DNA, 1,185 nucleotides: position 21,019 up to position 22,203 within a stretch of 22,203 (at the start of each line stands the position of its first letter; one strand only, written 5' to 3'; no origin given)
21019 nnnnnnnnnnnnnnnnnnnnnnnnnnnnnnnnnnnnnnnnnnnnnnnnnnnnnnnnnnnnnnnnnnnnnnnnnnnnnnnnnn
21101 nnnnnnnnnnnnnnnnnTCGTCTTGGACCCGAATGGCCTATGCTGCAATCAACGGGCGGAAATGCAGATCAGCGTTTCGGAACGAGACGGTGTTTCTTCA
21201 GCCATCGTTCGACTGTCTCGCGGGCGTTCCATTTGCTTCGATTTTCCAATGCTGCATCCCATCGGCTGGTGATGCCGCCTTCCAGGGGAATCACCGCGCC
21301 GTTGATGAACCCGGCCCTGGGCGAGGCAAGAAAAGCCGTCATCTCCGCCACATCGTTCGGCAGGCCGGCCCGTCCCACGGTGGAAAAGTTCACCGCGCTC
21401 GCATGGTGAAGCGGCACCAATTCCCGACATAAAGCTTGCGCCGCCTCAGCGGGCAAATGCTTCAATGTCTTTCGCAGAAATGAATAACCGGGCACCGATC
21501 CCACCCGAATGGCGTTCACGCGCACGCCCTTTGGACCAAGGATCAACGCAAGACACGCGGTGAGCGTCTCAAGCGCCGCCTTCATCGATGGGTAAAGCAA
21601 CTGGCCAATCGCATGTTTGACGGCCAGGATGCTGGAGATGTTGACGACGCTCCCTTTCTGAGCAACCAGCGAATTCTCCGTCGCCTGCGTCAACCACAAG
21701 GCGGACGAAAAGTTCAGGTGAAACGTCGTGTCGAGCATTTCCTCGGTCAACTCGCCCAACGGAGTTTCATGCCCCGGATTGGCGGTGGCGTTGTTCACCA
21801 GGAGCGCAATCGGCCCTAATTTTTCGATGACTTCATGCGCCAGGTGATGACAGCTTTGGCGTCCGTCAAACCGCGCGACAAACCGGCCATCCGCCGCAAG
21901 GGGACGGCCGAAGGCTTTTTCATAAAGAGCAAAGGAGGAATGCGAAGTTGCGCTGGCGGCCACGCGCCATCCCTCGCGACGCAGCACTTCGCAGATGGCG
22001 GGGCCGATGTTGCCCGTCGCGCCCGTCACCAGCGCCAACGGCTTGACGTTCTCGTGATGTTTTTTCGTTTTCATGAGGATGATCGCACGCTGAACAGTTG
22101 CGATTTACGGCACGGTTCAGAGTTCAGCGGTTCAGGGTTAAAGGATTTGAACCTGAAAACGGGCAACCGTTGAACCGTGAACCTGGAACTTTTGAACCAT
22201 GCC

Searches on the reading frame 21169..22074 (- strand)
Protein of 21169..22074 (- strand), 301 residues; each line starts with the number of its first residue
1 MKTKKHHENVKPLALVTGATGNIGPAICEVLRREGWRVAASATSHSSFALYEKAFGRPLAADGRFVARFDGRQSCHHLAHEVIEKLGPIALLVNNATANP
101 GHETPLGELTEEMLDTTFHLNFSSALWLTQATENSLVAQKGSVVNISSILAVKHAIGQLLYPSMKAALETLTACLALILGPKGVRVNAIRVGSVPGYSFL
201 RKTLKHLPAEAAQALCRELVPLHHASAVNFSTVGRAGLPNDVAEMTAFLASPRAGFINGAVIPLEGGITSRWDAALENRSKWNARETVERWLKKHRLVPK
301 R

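Call 10: search_protein_families(library=pfam, proteins=[window:21169-22074:-], max_evalue=0.001)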
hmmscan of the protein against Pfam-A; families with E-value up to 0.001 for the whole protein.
window:21169-22074:- (301 aa): 4 families
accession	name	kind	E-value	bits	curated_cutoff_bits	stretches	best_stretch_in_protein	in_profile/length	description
PF13561.12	adh_short_C2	-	2.7e-34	119.2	27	1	18-269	1-236/236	Enoyl-(Acyl carrier protein) reductase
PF00106.31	adh_short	-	7.3e-32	110.9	26.6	1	14-194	3-182/195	short chain dehydrogenase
PF08659.16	KR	-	3.2e-05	24.4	22.6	1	15-172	4-160/180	KR domain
PF01370.27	Epimerase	-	0.00037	20.4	20.9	1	14-50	1-37/240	NAD dependent epimerase/dehydratase family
